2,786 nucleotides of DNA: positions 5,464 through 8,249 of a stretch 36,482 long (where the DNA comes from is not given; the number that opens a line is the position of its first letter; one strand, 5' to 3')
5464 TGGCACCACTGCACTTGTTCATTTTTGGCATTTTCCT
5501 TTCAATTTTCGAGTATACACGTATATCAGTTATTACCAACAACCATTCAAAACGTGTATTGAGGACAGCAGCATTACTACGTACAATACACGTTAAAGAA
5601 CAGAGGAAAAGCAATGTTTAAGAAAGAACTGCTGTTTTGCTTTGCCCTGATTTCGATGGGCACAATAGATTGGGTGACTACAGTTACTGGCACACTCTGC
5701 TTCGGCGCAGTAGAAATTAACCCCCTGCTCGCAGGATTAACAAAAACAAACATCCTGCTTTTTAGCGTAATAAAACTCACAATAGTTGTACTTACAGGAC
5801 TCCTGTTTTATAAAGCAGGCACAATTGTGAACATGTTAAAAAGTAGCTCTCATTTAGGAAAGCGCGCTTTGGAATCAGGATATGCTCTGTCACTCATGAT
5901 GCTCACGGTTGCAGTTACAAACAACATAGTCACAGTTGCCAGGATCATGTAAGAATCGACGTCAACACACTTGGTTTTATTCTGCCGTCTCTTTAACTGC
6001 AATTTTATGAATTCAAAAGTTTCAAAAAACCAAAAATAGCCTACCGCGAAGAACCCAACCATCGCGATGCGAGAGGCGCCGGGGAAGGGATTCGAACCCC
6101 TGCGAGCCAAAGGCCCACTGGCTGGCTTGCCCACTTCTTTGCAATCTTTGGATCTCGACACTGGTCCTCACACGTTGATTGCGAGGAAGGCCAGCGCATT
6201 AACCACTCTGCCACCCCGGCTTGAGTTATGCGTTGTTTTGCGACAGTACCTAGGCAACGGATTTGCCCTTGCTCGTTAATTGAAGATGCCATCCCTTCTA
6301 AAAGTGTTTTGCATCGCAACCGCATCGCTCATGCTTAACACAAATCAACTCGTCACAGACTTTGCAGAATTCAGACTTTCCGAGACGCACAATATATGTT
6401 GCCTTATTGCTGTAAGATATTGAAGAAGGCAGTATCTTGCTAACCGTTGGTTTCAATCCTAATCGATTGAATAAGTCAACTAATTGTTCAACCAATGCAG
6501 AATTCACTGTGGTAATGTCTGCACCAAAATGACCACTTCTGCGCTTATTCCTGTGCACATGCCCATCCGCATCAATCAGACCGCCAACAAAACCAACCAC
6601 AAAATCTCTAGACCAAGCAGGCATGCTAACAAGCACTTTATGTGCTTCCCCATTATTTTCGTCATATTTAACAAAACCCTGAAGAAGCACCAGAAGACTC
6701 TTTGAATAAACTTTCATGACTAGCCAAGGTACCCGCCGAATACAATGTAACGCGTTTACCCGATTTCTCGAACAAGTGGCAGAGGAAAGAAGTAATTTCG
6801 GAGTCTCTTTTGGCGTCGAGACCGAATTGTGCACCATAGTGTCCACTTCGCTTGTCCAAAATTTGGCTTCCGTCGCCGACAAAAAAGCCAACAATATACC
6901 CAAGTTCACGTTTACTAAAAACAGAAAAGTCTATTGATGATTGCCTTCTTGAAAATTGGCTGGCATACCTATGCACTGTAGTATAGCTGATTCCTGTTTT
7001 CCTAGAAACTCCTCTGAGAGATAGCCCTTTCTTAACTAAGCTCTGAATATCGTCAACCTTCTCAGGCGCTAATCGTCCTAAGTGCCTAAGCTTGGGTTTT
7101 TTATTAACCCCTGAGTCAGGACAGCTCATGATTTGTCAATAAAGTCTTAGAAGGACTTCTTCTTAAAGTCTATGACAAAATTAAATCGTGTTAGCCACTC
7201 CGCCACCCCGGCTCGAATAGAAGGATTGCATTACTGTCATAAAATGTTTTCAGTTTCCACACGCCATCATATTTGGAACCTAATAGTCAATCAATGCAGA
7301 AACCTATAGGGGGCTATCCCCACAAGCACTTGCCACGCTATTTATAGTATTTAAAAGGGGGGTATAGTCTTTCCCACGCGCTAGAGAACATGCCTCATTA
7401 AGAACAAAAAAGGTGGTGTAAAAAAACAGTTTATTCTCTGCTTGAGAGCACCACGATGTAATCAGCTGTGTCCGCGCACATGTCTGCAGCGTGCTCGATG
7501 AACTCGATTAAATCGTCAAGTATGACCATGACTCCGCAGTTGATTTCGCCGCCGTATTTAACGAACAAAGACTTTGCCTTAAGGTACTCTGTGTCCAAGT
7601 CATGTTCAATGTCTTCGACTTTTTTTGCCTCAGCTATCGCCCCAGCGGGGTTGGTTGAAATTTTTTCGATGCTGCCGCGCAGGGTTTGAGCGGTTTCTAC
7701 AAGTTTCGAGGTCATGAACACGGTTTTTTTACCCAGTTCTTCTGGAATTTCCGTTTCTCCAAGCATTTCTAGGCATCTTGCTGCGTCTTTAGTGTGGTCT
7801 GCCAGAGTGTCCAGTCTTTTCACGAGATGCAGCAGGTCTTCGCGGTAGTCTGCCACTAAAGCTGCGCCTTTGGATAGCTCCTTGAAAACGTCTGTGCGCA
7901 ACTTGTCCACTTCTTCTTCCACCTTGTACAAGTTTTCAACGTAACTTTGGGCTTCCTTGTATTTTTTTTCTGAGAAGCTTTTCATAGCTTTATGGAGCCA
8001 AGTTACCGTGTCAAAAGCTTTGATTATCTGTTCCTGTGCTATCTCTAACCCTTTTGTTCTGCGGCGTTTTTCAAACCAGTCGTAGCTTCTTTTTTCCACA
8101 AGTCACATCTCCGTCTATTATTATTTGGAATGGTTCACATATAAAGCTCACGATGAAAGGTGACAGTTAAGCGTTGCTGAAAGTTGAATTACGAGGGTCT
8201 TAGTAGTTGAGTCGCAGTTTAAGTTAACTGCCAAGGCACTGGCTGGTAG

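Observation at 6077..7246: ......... homing-endonuclease gene wedged between a promoter-proximal duplicate of a tRNA 5' end and the complete tRNA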

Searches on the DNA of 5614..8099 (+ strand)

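Call 43: search_rna_families(sources=[L224, L225, L226, L087, L213, L218, L219, L220], threshold=gathering)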
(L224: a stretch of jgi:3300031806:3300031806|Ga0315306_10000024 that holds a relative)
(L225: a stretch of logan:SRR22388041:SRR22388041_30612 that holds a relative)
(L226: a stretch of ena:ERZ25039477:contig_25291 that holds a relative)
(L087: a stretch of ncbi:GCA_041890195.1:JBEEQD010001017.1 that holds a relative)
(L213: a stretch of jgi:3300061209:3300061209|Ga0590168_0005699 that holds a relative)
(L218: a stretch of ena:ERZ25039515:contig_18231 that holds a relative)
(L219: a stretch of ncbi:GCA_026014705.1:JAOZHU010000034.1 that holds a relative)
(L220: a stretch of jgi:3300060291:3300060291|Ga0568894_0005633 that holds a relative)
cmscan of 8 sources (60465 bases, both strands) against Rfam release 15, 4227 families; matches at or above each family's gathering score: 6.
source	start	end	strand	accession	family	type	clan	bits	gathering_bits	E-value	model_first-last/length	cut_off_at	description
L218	4588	4711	-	RF00005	tRNA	Gene; tRNA;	CL00001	49.3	29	1.4e-07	1-71/71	no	tRNA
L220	5697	5822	-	RF00005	tRNA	Gene; tRNA;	CL00001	47.6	29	4.4e-07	1-71/71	no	tRNA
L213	5433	5556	-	RF00005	tRNA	Gene; tRNA;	CL00001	46.3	29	9.6e-07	1-71/71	no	tRNA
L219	7199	7324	-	RF00005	tRNA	Gene; tRNA;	CL00001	46.1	29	1.1e-06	1-71/71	no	tRNA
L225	3702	3821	+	RF00005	tRNA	Gene; tRNA;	CL00001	30.7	29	0.019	4-67/71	no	tRNA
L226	3837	3973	+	RF00005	tRNA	Gene; tRNA;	CL00001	29.4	29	0.044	3-68/71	no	tRNA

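Call 50: search_rna_families(source=window, start=5900, end=7450, threshold=evalue, max_evalue=5)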
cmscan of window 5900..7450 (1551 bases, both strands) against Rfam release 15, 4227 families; matches with E-value up to 5: 2.
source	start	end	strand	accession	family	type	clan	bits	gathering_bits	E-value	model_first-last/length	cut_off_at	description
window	6077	6220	-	RF00005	tRNA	Gene; tRNA;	CL00001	48.6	29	5.8e-09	1-71/71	no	tRNA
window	6078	6122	-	RF01684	mascRNA-menRNA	Gene;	-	17.8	42.5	1.9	1-56/56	no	MALAT1-associated small cytoplasmic RNA/MEN beta RNA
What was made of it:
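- On Group I intron with a homing-endonuclease gene: Rfam at E<=5 over 5900-7450 finds only the tRNA (call 50).
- No group I intron or other RNA family is detected (call 50).
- Tried and rejected: A group I intron or any other Rfam family in the cassette: none (call 50).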

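Call 78: search_rna_families(sources=[L001, L002, L003, L009, L021], threshold=gathering)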
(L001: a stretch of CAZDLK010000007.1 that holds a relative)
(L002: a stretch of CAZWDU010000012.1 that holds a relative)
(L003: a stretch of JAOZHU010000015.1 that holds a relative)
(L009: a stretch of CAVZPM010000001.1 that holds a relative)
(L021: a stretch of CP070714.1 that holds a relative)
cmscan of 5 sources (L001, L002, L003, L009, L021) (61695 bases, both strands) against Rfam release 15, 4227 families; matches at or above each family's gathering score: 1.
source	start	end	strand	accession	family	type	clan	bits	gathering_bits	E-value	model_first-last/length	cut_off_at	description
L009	9827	9902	-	RF00005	tRNA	Gene; tRNA;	CL00001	53.5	29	1e-08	1-71/71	no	tRNA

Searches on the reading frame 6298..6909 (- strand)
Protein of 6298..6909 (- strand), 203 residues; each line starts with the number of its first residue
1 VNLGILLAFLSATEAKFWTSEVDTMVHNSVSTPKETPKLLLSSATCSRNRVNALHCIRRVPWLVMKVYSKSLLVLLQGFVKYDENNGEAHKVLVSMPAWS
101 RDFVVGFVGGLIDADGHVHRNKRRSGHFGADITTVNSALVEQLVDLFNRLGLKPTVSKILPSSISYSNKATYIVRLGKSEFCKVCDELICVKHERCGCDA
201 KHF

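Call 6: search_protein_families(library=pfam, proteins=[window:6298-6909:-], max_evalue=0.1)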
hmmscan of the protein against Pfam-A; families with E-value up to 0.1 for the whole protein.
window:6298-6909:- (203 aa): 2 families
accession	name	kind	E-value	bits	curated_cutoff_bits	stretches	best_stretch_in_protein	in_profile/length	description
PF14528.11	LAGLIDADG_3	-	1.2e-09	38.8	22.5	1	102-186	1-79/82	LAGLIDADG-like domain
PF05204.19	Hom_end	-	8.8e-07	29.5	21.1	1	107-177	17-85/110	Homing endonuclease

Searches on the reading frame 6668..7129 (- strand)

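Call 6: search_protein_families(library=pfam, proteins=[window:6668-7129:-], max_evalue=0.1)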
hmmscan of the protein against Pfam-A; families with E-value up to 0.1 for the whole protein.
window:6668-7129:- (153 aa): 7 families
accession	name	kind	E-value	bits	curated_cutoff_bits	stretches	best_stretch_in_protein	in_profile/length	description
PF13542.12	HTH_Tnp_ISL3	-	0.00061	19.6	27.4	1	28-55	20-46/51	Helix-turn-helix domain of transposase family ISL3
PF09339.16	HTH_IclR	-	0.0057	16.8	22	1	34-61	17-44/52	IclR helix-turn-helix domain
PF13384.12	HTH_23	-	0.0068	16.6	24.6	1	31-59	13-41/50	Homeodomain-like domain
PF13936.12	HTH_38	-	0.023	14.9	27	1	20-54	5-39/44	Helix-turn-helix domain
PF11268.13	DUF3071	-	0.024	15.2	26.9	1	25-58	58-91/168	Protein of unknown function (DUF3071)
PF09862.15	DUF2089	-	0.083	13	33.4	0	31-54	12-35/47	Domain of unknown function (DUF2089)-HTH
PF13443.12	HTH_26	-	0.093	13.4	22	0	31-58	6-33/63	Cro/C1-type HTH DNA-binding domain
